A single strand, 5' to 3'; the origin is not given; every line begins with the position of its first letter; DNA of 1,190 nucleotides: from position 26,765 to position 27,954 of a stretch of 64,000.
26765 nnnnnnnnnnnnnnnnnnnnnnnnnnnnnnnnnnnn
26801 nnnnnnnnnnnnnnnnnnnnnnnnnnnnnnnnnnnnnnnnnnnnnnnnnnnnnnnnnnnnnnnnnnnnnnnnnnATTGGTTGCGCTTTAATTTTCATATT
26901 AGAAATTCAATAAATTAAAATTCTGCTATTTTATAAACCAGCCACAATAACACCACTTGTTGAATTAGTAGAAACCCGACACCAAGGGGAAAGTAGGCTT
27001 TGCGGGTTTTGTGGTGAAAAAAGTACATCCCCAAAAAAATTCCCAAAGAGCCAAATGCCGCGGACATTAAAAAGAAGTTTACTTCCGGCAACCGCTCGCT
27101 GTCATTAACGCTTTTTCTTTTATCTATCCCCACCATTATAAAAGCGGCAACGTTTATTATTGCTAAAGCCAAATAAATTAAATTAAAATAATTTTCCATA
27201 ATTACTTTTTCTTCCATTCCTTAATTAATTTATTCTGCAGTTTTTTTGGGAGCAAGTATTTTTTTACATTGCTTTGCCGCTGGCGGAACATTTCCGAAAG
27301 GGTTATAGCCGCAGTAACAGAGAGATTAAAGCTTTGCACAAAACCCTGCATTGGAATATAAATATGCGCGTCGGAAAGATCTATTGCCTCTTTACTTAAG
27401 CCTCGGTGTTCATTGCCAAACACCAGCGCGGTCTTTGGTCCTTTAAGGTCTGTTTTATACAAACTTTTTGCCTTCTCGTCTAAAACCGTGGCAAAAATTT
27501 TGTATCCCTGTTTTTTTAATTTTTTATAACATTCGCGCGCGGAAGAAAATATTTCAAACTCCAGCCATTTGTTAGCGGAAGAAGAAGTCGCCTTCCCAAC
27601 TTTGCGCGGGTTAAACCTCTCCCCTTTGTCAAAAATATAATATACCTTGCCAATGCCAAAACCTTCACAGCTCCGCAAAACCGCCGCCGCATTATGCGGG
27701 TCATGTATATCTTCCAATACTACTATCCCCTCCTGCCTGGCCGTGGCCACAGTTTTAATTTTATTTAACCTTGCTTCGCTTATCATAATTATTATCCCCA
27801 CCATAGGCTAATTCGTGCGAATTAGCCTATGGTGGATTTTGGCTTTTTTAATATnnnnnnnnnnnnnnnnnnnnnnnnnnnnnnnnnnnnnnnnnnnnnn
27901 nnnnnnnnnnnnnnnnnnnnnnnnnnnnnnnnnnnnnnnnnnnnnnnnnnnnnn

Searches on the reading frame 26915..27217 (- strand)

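Call 102: search_protein_families(library=pfam, proteins=[window:26915-27217:-], max_evalue=0.001)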
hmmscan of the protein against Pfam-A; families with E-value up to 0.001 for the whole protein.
window:26915-27217:- (100 aa): 1 family
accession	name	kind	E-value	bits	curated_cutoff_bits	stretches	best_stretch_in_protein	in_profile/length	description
PF06961.18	DUF1294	-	5.7e-20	71.8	25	1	22-76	1-55/55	Protein of unknown function (DUF1294)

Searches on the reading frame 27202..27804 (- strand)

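Call 102: search_protein_families(library=pfam, proteins=[window:27202-27804:-], max_evalue=0.001)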
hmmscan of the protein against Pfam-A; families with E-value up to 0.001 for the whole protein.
window:27202-27804:- (200 aa): 1 family
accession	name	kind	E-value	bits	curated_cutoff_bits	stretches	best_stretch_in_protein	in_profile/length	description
PF00588.24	SpoU_methylase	-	4.7e-37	127.7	29.7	1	27-169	3-141/142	SpoU rRNA Methylase family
